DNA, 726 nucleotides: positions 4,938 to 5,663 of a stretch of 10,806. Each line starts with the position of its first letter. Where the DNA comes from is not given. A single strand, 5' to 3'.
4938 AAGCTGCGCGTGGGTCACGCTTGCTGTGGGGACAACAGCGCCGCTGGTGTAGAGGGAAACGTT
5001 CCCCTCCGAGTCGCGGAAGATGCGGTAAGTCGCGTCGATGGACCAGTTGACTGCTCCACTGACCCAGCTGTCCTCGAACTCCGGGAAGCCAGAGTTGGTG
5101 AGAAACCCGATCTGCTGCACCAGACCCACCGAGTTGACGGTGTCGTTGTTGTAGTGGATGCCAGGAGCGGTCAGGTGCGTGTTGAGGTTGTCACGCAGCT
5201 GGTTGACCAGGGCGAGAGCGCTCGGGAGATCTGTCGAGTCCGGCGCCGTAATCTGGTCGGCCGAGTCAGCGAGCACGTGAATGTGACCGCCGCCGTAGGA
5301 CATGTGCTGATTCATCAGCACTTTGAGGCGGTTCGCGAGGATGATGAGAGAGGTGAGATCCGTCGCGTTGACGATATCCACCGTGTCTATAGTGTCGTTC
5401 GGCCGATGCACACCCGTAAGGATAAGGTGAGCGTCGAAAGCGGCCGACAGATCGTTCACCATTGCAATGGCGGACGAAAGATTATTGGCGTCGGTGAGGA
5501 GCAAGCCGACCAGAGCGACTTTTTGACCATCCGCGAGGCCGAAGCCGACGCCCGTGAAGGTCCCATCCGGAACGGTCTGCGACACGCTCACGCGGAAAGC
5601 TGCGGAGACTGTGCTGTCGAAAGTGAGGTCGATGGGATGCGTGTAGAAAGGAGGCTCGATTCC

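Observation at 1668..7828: Apparently undescribed ~40-48-aa tandem repeat with an invariant His pair, shared by two adjacent giant structural genes (18 copies)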

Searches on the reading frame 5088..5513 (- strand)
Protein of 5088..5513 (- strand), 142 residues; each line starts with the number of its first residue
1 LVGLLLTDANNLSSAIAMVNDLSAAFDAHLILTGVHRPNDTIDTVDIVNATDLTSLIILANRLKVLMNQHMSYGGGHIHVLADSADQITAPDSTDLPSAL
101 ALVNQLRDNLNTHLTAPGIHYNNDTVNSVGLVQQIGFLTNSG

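Call 48: predict_structure(alignment_id=A4)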
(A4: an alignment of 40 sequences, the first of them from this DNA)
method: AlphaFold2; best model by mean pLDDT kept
length: 142 residues; sequences in the alignment: 40
mean_pLDDT: 96.4   pTM: 0.89
mean pLDDT of the five models: 96.4, 95.9, 95.8, 95.7, 95.3
residues with pLDDT >= 90: 128; 70-90: 14; 50-70: 0; < 50: 0
segments of 3 or more residues with pLDDT < 50: none
pLDDT, mean of each block of 10 residues (from residue 1): 91 98 98 96 96 99 98 95 98 99 99 98 98 90 78
secondary structure, 60 per line:
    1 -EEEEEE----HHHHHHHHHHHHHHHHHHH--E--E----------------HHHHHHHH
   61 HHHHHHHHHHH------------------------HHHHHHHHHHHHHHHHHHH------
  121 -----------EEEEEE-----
elements in order: E2-7 H12-30 H53-71 H96-114 E132-137
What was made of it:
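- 5127..5495 (-): Triplet 2 of A (residues 505-627; first His at 527, 568, 611), an insertion in a beta-hairpin. AlphaFold2 of residues 499-640: pLDDT 96.4, pTM 0.89, three helices flanked by two strands (call 48).
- Each helix, the third included, is followed by a loop of 17-24 residues (call 48). The monomer model of a single triplet is compact and very confident (pTM 0.89, call 48).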

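Call 57: fold_search(model_id=the predicted structure, library=viral)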
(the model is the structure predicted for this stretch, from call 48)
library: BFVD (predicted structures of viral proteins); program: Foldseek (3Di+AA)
matches with E <= 10: 54; with E <= 0.001: 0
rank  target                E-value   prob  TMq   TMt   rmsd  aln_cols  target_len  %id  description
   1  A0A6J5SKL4            2.0e+00  0.04  0.22  0.10  12.6       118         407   14  Uncharacterized protein (Fragment) [uncultured Caudovirales phage]
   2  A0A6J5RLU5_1          2.8e+00  0.02  0.17  0.04  15.1       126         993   14  Uncharacterized protein [uncultured Caudovirales phage]
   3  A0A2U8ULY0            3.0e+00  0.04  0.21  0.28  10.8       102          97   16  (no name in the UniProt tables at hand)
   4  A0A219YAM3            3.0e+00  0.01  0.15  0.09  14.1       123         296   12  (no name in the UniProt tables at hand)
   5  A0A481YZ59            3.8e+00  0.01  0.18  0.15  16.7       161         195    8  Uncharacterized protein [Mimivirus LCMiAC01]
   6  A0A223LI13            4.1e+00  0.01  0.16  0.14  12.1       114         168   15  Uncharacterized protein [Erwinia phage vB_EamM_RisingSun]
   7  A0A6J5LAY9            4.3e+00  0.04  0.28  0.06   9.3       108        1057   14  Uncharacterized protein [uncultured Caudovirales phage]
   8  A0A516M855            4.3e+00  0.03  0.20  0.30  12.3        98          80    9  (no name in the UniProt tables at hand)
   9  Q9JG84                4.3e+00  0.02  0.26  0.17  11.0       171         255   14  Capsid protein (Fragment) [Torque teno virus]
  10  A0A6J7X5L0            4.6e+00  0.01  0.14  0.11  13.3        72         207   14  Uncharacterized protein [uncultured Caudovirales phage]
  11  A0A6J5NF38            4.6e+00  0.01  0.18  0.13  14.4       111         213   14  Uncharacterized protein [uncultured Caudovirales phage]
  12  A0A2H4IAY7            4.9e+00  0.01  0.18  0.14   9.4       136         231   12  Uncharacterized protein [Erwinia phage vB_EamM_Y3]
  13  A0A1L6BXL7            4.9e+00  0.01  0.16  0.08  13.1       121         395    9  Intermediate capsid protein VP6 [Rotavirus J]
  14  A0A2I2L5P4            5.5e+00  0.02  0.26  0.08  13.8       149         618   11  Uncharacterized protein [Orpheovirus IHUMI-LCC2]
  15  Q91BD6                5.5e+00  0.01  0.19  0.09  15.0       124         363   14  P40 [Spodoptera litura multicapsid nucleopolyhedrovirus]
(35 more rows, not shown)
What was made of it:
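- Tried and rejected: Foldseek of the triplet against BFVD gave nothing at E<=0.001 (call 57).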

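Call 72: search_solved_structures(query=A4, max_evalue=10, show_alignments=2)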
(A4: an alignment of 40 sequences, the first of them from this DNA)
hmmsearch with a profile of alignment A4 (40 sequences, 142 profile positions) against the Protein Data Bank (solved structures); distinct sequences matched with E-value up to 10: 1.
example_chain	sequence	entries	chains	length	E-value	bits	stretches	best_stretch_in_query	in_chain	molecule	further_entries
8s35_M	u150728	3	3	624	0.75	13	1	67-132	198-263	DEAD/DEAH box helicase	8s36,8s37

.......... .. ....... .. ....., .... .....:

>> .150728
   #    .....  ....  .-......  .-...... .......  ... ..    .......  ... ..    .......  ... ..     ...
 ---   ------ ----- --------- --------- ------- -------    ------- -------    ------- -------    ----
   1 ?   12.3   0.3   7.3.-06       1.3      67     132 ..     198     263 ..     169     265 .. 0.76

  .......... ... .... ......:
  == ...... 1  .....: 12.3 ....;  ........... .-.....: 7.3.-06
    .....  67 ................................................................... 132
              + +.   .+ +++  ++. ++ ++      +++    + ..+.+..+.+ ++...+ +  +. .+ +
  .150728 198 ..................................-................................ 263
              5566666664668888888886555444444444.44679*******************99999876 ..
